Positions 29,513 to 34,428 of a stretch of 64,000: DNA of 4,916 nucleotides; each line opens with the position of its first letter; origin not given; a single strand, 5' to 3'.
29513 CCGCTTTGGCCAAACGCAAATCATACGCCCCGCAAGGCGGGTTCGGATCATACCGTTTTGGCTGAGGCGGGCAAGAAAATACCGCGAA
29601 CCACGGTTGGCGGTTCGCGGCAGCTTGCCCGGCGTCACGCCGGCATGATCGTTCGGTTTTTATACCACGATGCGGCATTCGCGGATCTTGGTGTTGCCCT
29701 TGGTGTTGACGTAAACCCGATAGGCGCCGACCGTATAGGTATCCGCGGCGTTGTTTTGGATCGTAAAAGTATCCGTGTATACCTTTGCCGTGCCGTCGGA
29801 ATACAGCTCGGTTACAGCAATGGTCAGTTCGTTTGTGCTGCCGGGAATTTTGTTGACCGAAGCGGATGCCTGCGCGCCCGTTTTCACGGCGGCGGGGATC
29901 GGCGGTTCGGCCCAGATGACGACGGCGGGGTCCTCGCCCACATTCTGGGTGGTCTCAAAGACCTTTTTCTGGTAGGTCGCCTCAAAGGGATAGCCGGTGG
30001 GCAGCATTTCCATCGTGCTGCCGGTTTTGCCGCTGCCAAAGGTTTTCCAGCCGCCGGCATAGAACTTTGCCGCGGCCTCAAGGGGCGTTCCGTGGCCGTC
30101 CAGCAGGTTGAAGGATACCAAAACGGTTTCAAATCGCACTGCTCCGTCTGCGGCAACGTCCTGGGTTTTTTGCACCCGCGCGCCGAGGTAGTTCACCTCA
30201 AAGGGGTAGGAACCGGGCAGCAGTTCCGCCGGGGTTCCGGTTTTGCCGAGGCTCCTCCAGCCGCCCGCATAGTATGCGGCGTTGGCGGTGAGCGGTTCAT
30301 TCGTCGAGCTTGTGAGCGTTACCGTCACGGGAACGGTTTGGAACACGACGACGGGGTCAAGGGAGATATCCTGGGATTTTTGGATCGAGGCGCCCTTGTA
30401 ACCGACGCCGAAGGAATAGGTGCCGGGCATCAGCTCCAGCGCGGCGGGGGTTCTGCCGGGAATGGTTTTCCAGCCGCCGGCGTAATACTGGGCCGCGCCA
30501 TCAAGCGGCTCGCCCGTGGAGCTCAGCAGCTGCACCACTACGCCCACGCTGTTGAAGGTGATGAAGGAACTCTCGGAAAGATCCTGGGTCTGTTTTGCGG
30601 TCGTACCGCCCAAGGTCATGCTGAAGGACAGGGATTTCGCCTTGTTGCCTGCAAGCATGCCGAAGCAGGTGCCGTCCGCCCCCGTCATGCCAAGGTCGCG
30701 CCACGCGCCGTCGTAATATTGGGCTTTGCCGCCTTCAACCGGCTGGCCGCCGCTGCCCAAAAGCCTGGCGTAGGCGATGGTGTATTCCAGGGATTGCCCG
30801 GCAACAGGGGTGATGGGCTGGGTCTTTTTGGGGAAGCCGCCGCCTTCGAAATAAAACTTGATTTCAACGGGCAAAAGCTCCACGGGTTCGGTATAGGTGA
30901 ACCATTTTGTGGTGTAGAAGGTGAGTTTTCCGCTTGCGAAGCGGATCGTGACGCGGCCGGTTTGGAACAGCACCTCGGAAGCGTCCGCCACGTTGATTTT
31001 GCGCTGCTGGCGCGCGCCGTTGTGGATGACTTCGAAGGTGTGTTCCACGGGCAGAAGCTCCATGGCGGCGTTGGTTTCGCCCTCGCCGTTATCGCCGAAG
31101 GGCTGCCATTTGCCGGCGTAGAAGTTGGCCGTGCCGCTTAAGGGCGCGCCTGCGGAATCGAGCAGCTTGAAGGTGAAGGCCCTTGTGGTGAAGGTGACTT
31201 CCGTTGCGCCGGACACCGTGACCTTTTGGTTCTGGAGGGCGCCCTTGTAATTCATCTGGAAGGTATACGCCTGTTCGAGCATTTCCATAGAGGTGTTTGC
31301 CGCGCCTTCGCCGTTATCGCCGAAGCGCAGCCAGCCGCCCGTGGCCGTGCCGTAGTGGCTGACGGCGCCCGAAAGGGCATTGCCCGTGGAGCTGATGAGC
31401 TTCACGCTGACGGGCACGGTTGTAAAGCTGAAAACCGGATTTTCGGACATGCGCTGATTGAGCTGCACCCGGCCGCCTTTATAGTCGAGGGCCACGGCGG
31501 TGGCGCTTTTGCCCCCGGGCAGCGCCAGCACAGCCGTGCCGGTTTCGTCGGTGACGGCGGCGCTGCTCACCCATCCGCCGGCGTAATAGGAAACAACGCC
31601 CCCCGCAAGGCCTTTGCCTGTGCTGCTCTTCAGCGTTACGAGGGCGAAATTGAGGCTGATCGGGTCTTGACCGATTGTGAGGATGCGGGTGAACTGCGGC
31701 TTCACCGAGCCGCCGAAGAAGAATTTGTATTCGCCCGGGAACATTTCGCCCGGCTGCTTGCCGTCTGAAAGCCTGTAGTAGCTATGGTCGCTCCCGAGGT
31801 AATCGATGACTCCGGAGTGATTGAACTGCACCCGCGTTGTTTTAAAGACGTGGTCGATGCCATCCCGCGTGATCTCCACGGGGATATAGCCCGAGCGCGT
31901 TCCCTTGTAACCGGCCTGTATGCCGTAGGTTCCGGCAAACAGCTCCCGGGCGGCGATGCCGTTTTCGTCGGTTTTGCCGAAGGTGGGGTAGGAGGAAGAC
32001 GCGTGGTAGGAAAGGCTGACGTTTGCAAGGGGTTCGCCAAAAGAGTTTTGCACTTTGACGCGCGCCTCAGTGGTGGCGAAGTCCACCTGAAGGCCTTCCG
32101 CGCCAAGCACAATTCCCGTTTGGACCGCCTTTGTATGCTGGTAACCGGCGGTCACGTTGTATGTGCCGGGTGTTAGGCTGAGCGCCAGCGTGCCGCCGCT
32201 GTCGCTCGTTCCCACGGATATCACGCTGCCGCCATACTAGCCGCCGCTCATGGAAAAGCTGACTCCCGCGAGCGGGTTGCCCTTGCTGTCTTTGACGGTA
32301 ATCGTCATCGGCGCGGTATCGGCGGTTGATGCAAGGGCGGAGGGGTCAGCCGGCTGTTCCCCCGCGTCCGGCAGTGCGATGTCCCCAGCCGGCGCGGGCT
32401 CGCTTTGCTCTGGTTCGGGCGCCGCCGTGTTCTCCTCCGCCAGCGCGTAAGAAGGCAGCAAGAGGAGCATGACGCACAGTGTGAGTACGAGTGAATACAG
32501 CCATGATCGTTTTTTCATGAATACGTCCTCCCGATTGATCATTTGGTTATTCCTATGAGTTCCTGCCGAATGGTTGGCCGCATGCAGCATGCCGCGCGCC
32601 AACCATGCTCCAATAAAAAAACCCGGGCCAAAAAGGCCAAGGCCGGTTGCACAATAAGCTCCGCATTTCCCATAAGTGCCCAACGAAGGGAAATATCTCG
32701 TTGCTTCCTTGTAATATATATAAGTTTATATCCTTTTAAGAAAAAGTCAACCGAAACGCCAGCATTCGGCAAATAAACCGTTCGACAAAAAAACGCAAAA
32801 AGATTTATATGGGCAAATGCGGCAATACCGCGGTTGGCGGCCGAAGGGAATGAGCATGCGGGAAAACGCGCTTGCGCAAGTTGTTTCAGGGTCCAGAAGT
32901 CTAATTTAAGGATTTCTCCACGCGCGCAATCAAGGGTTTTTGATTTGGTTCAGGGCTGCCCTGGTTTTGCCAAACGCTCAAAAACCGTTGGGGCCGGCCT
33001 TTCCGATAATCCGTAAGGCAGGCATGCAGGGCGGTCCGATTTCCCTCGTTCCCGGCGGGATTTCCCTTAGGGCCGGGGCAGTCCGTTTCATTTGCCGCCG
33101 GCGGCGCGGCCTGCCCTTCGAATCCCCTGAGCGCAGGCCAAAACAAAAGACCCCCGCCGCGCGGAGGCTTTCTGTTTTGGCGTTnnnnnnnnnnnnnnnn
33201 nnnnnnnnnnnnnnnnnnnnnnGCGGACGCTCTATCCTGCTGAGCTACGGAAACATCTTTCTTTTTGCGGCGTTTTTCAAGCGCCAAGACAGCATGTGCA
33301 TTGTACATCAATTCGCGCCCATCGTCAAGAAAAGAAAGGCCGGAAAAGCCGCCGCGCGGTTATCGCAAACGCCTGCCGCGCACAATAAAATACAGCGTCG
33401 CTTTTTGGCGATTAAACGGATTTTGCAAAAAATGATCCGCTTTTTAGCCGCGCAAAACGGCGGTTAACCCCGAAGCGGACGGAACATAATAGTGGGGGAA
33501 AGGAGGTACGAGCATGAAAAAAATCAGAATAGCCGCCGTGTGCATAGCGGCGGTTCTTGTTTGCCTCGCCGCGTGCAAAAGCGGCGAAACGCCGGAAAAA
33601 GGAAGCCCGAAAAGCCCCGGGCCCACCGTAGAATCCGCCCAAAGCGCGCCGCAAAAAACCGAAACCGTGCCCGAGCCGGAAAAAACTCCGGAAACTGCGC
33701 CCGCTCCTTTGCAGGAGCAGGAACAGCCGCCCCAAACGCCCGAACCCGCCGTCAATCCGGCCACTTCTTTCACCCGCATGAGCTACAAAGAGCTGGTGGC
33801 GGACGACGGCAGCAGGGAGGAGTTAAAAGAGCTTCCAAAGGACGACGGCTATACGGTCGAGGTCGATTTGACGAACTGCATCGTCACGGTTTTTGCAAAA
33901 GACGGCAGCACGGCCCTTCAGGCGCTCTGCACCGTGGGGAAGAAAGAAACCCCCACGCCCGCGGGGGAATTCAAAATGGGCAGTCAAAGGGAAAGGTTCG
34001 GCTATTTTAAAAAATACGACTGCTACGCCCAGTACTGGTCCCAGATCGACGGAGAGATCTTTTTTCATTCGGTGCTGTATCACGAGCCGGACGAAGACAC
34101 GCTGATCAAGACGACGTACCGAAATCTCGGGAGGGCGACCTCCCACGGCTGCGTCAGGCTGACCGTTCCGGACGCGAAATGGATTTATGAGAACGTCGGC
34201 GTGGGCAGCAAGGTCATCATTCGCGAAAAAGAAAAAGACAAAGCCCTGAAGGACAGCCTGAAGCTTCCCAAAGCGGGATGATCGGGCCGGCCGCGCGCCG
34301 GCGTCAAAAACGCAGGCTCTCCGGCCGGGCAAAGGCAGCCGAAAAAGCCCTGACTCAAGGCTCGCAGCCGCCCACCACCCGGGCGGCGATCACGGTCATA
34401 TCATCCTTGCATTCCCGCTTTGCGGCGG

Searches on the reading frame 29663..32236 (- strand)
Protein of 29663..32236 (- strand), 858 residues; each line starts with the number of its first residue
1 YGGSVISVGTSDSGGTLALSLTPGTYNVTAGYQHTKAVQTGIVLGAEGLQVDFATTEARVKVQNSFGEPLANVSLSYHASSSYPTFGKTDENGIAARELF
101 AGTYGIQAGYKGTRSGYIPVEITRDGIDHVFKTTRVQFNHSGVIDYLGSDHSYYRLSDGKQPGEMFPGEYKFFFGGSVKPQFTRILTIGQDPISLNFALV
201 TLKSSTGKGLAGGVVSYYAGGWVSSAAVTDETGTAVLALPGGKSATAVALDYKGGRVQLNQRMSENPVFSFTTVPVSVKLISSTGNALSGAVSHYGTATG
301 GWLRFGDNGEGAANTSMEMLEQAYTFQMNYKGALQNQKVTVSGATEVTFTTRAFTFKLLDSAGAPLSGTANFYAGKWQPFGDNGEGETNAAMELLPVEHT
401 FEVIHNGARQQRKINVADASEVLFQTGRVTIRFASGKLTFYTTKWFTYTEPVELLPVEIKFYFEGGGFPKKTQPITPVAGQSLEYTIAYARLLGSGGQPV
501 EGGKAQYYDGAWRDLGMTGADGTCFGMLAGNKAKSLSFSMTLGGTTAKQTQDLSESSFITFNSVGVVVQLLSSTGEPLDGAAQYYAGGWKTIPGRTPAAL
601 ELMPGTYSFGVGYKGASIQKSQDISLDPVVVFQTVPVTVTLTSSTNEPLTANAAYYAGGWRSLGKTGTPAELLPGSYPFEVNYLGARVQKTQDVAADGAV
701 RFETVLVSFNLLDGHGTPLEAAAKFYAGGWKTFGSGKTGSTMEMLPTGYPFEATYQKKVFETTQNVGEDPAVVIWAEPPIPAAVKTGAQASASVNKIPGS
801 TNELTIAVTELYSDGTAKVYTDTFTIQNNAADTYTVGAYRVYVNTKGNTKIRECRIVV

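Call 8: search_protein_families(library=pfam, proteins=[window:29663-32236:-], max_evalue=0.01)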
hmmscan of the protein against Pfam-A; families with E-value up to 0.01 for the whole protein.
window:29663-32236:- (858 aa): 0 families

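Call 49: search_protein_families(library=pfam, proteins=[window:29663-32236:-], max_evalue=1)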
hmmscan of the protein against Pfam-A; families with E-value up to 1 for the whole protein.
window:29663-32236:- (858 aa): 2 families
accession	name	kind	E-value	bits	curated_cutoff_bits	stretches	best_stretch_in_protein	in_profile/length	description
PF02369.22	Big_1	-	0.014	15.9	34.9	1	54-105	17-75/93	Bacterial Ig-like domain (group 1)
PF17141.9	DUF5114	-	0.36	11.8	27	1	11-69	19-78/88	Domain of unknown function (DUF5114)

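Call 50: search_protein_families(library=ncbifam, proteins=[window:29663-32236:-], max_evalue=0.1)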
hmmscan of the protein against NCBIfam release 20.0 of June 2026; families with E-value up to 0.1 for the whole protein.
window:29663-32236:- (858 aa): 0 families

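Call 62: predict_structure(alignment_id=A5)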
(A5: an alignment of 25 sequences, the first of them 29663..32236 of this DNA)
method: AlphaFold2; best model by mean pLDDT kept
length: 858 residues; sequences in the alignment: 25
mean_pLDDT: 85.4   pTM: 0.49
mean pLDDT of the five models: 85.4, 85.0, 84.5, 84.3, 83.7
residues with pLDDT >= 90: 519; 70-90: 245; 50-70: 10; < 50: 84
segments of 3 or more residues with pLDDT < 50: 1-3, 778-858
pLDDT, mean of each block of 10 residues (from residue 1): 60 84 86 88 83 90 93 90 89 93 91 90 84 91 86 79 89 83 88 90 93 93 92 90 88 93 86 95 93 89 89 93 94 93 90 95 94 92 88 95 94 94 96 93 90 95 91 94 95 92 94 94 93 95 91 95 94 92 89 88 92 92 92 94 91 91 91 94 92 91 92 81 90 90 92 87 86 64 36 40 44 41 39 37 38 40
secondary structure, 60 per line:
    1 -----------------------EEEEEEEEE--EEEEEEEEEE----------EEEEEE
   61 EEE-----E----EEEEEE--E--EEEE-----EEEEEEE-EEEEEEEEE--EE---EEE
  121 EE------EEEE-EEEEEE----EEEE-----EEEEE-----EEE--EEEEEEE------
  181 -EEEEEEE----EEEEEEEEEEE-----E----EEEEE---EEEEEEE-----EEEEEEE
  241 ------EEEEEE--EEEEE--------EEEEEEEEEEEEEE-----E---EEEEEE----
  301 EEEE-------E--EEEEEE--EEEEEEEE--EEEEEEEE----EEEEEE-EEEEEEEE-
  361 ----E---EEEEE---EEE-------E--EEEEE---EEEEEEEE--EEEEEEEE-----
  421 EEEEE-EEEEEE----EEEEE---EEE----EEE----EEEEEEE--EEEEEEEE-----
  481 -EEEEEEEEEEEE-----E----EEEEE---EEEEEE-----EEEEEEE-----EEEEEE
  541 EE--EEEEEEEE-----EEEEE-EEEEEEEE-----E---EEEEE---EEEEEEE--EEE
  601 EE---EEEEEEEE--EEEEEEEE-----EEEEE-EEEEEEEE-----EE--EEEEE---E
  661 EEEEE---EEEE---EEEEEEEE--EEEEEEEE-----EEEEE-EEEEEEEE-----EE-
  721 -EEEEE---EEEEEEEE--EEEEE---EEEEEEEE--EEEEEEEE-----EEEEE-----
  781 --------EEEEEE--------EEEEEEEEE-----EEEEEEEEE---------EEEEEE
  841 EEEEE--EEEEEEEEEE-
elements in order (helices of 4 or more, strands of 3 or more residues): E24-32 E35-44 E55-63 E74-79 E85-88 E94-100 E102-110 E118-122 E129-132 E134-139 E144-147 E153-157 E163-165 E168-174 E182-188 E193-203 E214-218 E222-228 E234-240 E247-252 E255-259 E268-281 E291-296 E301-304 E315-320 E323-330 E333-340 E345-350 E352-359 E369-373 E377-379 E390-394 E398-405 E408-415 E421-425 E427-432 E437-441 E445-447 E452-454 E459-465 E468-475 E482-493 E504-508 E512-517 E523-529 E535-542 E545-552 E558-562 E564-571 E581-585 E589-595 E598-602 E606-613 E616-623 E629-633 E635-642 E652-656 E660-665 E669-672 E676-683 E686-693 E699-703 E705-712 E722-726 E730-737 E740-744 E748-755 E758-765 E771-775 E789-794 E803-811 E817-825 E835-845 E848-857
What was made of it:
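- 29660..32236 (-): 3' remainder: 858 codons plus TAA. It contains the rest of domain 1, two more N-terminal beta-sandwich domains, eight Trp-containing YYAGGW-type repeats and a C-terminal region. There is no signal peptide downstream of the stop. The AlphaFold2 model is all-beta with mean pLDDT 85.4 (call 62).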

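Call 64: fold_search(model_id=the predicted structure, library=pdb)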
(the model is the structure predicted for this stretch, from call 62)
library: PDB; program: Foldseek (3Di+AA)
matches with E <= 10: 505; with E <= 0.001: 54
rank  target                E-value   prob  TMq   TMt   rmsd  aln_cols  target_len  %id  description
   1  9fly_A                4.4e-11  0.99  0.05  0.05  65.4       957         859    9  CryoEM structure of the base (4151-5009) in the grappling hook protein A (GhpA) in the bacterium Aureispira sp. CCB-QB (released 2024-10-16)
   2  3dmk_A                2.5e-09  0.97  0.07  0.07  54.5       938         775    8  Crystal structure of Down Syndrome Cell Adhesion Molecule (DSCAM) isoform 1.30.30, N-terminal eight Ig domains (released 2008-10-07)
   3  6fwv_B                6.5e-08  1.00  0.10  0.14  25.0       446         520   10  The Bacillus anthracis TIE protein (released 2018-08-08)
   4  6fwv_A                9.7e-08  1.00  0.10  0.14  25.0       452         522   10  The Bacillus anthracis TIE protein (released 2018-08-08)
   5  9fx3_A                2.1e-07  0.82  0.07  0.06  62.4      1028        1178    8  Structure of active human CD109 (released 2025-03-19)
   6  5xyr                  3.9e-07  0.91  0.09  0.06  56.5      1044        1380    9  Crystal structure of a serine protease from Streptococcus species (released 2018-08-08)
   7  8s3o_A                6.2e-07  0.77  0.06  0.05  48.1       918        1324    8  Structure of native human CD109 (released 2025-03-05)
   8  5xya                  6.4e-07  0.90  0.08  0.06  53.4      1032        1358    9  Crystal structure of a serine protease from Streptococcus species (released 2018-08-08)
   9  5i5k_A                4.9e-06  0.63  0.06  0.04  48.5       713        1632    8  Structure of complement C5 in complex with eculizumab (released 2016-03-16)
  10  7ptp_A                1.4e-05  0.54  0.07  0.07  23.5       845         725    7  In-situ structure of pentameric S-layer protein (released 2021-12-15)
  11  6tav_C                1.4e-05  0.44  0.06  0.05  53.0       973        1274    8  Crystal structure of endopeptidase-induced alpha2-macroglobulin (released 2021-05-12)
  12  8qox_B                1.5e-05  1.00  0.11  0.18  21.9       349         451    9  Two-component assembly of SlaA and SlaB S-layer proteins of Sulfolobus acidocaldarius (released 2024-02-21)
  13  9bfu_A                2.8e-05  0.35  0.06  0.04  48.9      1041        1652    9  Cryo-EM structure of Sevenless extracellular domain (composite map of the dimer, pH 4.6) (released 2025-01-29)
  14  7edd                  3.1e-05  0.57  0.08  0.06  52.1       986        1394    9  Crystal structure of a serine protease from Streptococcus pyogenes (released 2021-05-12)
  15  8uin_A                3.5e-05  0.57  0.06  0.08  45.7       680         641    8  Structure of the C3bBb-albicin complex (released 2024-05-08)
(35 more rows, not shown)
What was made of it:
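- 29660..32236 (-): Foldseek matches bacterial adhesins, pilins, S-layer proteins and MG domains (call 64).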

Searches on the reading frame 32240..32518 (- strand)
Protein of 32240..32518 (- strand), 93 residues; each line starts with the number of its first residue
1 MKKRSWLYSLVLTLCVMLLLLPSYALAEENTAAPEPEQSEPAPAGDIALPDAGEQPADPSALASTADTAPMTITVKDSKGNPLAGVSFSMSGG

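Call 8: search_protein_families(library=pfam, proteins=[window:32240-32518:-], max_evalue=0.01)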
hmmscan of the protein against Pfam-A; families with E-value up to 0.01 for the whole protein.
window:32240-32518:- (93 aa): 2 families
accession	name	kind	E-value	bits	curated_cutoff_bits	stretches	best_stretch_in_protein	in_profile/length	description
PF02369.22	Big_1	-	0.00051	20.5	34.9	1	60-91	10-43/93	Bacterial Ig-like domain (group 1)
PF05688.17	BIg21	-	0.0069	17.4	27.4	1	67-91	2-26/109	Bacterial Immunoglobulin-like 21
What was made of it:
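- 32240..32518 (-): 5' part of the gene: Sec-type signal peptide (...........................), Pro/Glu-rich linker, and the first ~24 residues of Ig-like domain 1. Call 8 shows weak Big_1/BIg21 matches that end at the stop.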

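Call 50: search_protein_families(library=ncbifam, proteins=[window:32240-32518:-], max_evalue=0.1)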
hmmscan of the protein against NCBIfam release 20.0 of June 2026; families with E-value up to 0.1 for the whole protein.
window:32240-32518:- (93 aa): 4 families
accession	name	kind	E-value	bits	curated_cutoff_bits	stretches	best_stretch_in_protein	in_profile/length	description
NF011842.0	PRK15314.1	equivalog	9.8e-05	19.3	4079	1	35-93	2149-2204/2435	DUF823/DUF824 repeat adhesin RatB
NF011844.0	PRK15316.1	equivalog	0.0021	14.7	3870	1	57-90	1866-1899/2683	RatA-like protein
NF011843.1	PRK15315.1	equivalog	0.033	11.5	3700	1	57-88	1581-1613/1860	DUF823/DUF824 repeat adhesin RatA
NF053819.1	EF0750_LPXTG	subfamily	0.038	14.5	47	0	1-30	1-29/105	EF2685/EF0750 family sortase-dependent surface protein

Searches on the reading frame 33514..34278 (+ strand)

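Call 8: search_protein_families(library=pfam, proteins=[window:33514-34278:+], max_evalue=0.01)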
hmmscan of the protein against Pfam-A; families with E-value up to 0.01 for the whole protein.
window:33514-34278:+ (255 aa): 1 family
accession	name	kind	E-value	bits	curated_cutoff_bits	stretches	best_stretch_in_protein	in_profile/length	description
PF03734.19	YkuD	-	7.7e-20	72.4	23.4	1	113-236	2-146/146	L,D-transpeptidase catalytic domain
